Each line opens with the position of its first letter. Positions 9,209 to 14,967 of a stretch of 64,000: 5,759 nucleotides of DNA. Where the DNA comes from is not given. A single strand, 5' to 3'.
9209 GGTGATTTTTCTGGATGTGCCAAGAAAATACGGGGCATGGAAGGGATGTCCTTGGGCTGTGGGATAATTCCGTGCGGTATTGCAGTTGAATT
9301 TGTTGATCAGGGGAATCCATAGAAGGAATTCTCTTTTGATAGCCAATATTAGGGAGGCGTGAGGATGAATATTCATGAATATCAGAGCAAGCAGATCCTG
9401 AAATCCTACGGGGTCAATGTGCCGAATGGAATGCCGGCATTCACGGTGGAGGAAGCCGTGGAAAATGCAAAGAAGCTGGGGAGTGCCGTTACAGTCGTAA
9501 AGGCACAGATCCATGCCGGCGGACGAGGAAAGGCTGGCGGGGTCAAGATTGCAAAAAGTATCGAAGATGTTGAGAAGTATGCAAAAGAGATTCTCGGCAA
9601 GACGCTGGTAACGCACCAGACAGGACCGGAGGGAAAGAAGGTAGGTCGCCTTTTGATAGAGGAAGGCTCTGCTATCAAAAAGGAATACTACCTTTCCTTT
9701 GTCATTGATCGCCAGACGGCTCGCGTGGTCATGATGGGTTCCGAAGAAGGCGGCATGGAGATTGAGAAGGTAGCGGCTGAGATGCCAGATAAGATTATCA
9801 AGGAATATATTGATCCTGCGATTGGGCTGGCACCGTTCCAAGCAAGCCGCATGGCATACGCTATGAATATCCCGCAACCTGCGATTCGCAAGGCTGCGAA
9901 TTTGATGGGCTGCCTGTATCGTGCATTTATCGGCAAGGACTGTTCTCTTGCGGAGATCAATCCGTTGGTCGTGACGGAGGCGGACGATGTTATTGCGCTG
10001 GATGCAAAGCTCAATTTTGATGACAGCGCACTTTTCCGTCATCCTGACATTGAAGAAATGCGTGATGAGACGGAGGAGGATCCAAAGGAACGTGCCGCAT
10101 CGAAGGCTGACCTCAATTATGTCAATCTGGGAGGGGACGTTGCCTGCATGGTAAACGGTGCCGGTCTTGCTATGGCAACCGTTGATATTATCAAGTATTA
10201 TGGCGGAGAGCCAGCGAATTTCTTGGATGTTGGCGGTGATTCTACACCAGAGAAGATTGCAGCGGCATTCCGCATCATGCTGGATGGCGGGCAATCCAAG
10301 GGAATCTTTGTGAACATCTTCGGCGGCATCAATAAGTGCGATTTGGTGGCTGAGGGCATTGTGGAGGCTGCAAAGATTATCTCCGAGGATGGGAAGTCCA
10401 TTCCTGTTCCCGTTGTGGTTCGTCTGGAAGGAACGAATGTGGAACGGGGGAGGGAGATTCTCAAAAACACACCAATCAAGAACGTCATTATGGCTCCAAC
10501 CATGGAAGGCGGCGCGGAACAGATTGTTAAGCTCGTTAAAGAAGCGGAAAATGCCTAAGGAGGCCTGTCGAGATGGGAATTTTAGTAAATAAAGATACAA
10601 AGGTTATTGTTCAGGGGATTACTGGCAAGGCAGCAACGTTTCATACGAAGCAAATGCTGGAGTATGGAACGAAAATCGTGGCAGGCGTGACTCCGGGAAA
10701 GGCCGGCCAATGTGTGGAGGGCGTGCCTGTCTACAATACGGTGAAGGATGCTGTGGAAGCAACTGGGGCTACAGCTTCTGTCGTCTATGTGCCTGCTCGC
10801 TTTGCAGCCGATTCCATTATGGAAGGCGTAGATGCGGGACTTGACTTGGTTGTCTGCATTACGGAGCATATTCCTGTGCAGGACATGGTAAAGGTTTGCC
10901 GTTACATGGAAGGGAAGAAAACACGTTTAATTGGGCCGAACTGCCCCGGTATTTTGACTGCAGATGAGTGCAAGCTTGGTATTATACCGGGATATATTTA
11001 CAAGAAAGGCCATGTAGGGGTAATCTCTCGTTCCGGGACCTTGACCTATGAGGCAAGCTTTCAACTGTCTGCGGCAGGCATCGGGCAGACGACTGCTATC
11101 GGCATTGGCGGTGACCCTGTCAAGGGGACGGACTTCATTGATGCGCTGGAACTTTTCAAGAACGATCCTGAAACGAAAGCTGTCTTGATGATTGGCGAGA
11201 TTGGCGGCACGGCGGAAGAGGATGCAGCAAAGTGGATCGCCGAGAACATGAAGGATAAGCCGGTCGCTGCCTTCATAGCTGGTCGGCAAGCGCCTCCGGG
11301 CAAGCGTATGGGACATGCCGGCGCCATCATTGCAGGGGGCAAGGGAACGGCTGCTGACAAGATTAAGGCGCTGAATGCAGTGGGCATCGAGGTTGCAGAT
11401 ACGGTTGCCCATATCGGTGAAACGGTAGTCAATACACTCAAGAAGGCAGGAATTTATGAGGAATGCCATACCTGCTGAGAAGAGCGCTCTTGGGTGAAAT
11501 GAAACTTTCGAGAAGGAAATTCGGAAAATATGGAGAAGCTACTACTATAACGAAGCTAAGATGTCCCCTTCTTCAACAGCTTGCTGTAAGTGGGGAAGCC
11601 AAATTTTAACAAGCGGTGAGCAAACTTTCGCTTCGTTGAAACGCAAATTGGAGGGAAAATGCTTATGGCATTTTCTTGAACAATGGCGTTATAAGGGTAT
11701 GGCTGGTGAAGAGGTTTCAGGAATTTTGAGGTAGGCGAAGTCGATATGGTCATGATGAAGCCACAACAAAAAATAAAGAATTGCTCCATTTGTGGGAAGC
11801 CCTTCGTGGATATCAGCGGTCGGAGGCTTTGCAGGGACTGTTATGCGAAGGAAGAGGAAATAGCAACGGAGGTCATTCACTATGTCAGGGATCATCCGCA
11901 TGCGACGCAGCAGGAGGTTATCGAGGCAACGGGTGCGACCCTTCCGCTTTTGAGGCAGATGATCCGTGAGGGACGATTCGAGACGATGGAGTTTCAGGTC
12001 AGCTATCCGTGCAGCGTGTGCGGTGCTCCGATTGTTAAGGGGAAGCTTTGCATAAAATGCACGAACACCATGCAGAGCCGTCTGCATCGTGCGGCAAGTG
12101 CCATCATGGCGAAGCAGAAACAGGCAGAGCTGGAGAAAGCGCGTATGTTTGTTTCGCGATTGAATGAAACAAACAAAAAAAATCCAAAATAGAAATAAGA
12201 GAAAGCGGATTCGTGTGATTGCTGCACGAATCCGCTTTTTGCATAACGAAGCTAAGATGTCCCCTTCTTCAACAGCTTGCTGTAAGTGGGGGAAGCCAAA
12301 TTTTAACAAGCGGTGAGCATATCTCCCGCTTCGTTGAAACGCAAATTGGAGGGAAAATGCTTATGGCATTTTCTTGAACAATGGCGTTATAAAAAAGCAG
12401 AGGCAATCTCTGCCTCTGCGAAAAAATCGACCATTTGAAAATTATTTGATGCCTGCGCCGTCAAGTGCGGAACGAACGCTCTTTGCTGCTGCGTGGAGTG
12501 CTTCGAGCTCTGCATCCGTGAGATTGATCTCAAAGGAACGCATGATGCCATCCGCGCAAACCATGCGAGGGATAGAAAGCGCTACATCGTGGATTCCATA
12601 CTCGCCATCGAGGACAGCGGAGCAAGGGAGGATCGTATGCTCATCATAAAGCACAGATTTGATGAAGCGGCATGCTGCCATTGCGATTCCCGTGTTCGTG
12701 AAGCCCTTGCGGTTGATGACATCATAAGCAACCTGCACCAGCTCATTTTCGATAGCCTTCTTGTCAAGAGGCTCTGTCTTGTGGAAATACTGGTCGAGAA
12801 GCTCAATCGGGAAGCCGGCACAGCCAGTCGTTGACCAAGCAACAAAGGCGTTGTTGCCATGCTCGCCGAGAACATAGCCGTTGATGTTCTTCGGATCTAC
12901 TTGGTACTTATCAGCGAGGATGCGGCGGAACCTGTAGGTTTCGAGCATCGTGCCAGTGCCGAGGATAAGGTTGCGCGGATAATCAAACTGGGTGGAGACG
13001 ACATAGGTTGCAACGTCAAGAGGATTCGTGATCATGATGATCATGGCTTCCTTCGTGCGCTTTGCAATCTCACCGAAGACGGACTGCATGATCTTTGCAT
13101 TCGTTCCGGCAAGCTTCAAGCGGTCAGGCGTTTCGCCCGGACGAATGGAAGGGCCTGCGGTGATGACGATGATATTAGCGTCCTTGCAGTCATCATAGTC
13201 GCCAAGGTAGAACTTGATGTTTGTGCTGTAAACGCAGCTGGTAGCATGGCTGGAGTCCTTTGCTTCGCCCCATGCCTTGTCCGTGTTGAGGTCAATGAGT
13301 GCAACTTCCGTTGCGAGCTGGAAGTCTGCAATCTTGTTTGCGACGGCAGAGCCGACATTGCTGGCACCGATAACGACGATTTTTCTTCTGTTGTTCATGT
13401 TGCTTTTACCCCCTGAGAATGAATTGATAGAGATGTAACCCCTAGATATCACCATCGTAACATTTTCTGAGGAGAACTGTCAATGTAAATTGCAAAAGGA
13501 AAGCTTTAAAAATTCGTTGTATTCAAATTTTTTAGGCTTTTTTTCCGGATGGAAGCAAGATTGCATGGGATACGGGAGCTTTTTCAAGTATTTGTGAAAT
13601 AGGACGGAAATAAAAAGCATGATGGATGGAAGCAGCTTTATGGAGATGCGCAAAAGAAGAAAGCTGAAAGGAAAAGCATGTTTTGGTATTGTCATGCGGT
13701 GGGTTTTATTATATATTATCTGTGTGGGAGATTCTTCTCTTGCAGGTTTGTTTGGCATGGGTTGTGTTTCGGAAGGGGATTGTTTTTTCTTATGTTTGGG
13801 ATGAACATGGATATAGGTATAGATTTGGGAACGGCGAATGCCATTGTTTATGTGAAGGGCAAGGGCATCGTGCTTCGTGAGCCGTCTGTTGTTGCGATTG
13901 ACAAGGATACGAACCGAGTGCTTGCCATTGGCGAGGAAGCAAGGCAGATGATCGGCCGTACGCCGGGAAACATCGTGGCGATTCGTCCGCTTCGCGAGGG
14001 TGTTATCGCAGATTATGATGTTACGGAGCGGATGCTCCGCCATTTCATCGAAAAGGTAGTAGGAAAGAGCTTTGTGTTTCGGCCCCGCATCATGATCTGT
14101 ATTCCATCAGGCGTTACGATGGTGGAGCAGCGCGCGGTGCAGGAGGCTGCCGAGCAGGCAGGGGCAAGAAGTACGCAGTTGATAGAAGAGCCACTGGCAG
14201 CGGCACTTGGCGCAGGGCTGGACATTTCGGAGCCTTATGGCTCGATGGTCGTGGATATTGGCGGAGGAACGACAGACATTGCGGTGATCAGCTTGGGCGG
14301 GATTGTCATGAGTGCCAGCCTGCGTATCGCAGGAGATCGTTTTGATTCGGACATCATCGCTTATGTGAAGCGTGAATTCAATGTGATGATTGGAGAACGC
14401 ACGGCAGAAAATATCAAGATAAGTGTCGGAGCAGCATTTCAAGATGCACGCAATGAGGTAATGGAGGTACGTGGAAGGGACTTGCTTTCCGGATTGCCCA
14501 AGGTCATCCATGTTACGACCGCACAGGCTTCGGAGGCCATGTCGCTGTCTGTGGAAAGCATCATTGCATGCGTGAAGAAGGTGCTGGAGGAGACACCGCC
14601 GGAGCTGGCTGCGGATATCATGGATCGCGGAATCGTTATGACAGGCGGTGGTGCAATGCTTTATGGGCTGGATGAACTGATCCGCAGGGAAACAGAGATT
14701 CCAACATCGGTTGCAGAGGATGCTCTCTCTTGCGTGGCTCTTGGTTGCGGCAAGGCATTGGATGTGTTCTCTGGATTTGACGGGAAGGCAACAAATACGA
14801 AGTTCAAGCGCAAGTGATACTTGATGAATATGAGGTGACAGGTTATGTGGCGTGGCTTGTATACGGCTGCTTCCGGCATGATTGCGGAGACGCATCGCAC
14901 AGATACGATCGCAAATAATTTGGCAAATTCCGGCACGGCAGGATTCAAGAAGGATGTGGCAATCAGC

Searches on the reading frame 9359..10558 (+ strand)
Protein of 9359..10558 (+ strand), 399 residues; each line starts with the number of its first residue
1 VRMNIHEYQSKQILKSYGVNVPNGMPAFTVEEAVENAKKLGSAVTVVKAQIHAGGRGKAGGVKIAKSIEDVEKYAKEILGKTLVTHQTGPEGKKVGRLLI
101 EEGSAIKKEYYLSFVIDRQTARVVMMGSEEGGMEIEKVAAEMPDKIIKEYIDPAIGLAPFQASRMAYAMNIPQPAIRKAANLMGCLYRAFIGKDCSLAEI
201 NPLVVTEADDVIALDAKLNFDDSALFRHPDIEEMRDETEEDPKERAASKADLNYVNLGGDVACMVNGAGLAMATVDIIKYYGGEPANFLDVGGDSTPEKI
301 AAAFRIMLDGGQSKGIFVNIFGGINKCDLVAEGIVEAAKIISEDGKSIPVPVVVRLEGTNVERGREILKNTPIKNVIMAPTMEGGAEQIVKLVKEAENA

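Call 62: search_protein_families(library=pfam, proteins=[window:9359-10558:+], max_evalue=0.0001)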
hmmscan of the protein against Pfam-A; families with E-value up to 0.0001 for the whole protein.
window:9359-10558:+ (399 aa): 5 families
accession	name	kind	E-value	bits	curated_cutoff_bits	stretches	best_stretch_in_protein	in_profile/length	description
PF08442.15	ATP-grasp_2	-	1.7e-78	263.3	29.5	1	4-205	1-202/202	ATP-grasp domain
PF00549.24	Ligase_CoA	-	3.5e-25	89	24.5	1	264-370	1-109/128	CoA-ligase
PF24948.1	Citrate_synth_N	-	1.1e-16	61.3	83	1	5-227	5-227/232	ATP-citrate synthase ATP-grasp domain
PF13549.11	ATP-grasp_5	-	8.2e-10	38.9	27.6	1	4-218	9-219/221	ATP-grasp domain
PF16114.10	Citrate_bind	-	3e-05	24.1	26.8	1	247-371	18-150/177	ATP citrate lyase citrate-binding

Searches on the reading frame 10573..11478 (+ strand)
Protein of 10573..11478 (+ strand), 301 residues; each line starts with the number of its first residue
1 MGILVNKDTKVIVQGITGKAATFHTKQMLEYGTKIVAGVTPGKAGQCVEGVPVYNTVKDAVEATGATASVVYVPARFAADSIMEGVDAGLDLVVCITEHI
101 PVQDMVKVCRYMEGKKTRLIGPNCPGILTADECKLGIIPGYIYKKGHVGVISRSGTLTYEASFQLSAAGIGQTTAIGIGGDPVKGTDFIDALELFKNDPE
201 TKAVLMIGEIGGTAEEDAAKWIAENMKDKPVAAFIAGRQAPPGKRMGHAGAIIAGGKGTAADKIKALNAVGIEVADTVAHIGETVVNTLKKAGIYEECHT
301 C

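Call 62: search_protein_families(library=pfam, proteins=[window:10573-11478:+], max_evalue=0.0001)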
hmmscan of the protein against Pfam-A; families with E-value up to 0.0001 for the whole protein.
window:10573-11478:+ (301 aa): 4 families
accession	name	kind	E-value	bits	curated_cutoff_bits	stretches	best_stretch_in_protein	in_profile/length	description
PF02629.25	CoA_binding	-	9.7e-31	106.8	22.3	1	6-99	1-97/97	CoA binding domain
PF00549.24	Ligase_CoA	-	2.3e-26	92.8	24.5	1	151-271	1-126/128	CoA-ligase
PF13607.11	Succ_CoA_lig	-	3.3e-09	37.1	27.4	1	145-277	1-127/138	Succinyl-CoA ligase like flavodoxin domain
PF13380.12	CoA_binding_2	-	2.4e-05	25.2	22.8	1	18-128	13-114/116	CoA binding domain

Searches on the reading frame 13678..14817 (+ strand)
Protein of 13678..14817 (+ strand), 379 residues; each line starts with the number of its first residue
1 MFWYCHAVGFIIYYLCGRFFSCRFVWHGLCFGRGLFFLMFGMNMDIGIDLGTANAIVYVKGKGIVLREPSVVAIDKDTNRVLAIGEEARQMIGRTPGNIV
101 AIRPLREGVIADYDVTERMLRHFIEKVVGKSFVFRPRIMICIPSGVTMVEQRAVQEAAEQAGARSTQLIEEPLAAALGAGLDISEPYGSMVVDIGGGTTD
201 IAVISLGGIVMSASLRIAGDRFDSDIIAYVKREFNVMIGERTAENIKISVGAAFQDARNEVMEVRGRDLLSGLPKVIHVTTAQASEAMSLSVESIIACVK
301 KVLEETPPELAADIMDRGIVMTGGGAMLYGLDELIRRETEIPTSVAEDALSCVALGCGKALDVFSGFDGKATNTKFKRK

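Call 62: search_protein_families(library=pfam, proteins=[window:13678-14817:+], max_evalue=0.0001)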
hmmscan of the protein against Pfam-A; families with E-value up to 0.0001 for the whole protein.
window:13678-14817:+ (379 aa): 5 families
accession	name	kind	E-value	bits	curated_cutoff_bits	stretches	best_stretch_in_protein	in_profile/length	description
PF06723.19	MreB_Mbl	-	1.2e-145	484.9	27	1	44-364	2-322/327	MreB/Mbl protein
PF00012.26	HSP70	-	7.3e-14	51.3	20.6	1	122-240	123-244/599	Hsp70 protein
PF14450.12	FtsA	-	3.9e-12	47.1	31.8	1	190-348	1-112/127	Cell division protein FtsA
PF00022.25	Actin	-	1.6e-11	43.9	27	1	69-234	31-192/410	Actin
PF06277.17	EutA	-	5.1e-06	26.1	27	0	190-244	144-204/475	Ethanolamine utilisation protein EutA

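Call 87: list_cluster_members(proteins=[window:13678-14814:+, window:23410-24672:+, window:17930-19039:+, window:39390-40715:+, window:9359-10555:+, window:44770-46239:+])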
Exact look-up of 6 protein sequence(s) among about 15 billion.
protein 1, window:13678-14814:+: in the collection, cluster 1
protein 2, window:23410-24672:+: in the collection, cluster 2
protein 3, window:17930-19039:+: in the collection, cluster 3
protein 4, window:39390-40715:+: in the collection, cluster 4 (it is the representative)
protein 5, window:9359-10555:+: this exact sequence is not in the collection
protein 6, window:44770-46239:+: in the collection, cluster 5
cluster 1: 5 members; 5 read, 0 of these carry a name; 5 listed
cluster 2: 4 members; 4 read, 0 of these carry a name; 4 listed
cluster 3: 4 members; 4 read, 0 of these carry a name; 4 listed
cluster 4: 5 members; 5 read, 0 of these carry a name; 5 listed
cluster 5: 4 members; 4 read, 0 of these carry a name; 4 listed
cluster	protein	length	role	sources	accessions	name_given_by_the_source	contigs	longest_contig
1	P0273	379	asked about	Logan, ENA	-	-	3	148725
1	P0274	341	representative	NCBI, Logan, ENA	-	-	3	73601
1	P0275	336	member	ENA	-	-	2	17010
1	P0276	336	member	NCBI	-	-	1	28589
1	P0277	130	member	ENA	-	-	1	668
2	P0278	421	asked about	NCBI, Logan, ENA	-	-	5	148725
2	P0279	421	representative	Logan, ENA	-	-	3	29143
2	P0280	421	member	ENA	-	-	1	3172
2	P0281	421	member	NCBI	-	-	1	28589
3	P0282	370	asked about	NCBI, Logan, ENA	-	-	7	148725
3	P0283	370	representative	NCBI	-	-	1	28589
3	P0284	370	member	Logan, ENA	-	-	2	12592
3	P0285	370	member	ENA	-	-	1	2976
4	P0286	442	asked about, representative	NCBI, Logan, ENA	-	-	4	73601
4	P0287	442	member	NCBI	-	-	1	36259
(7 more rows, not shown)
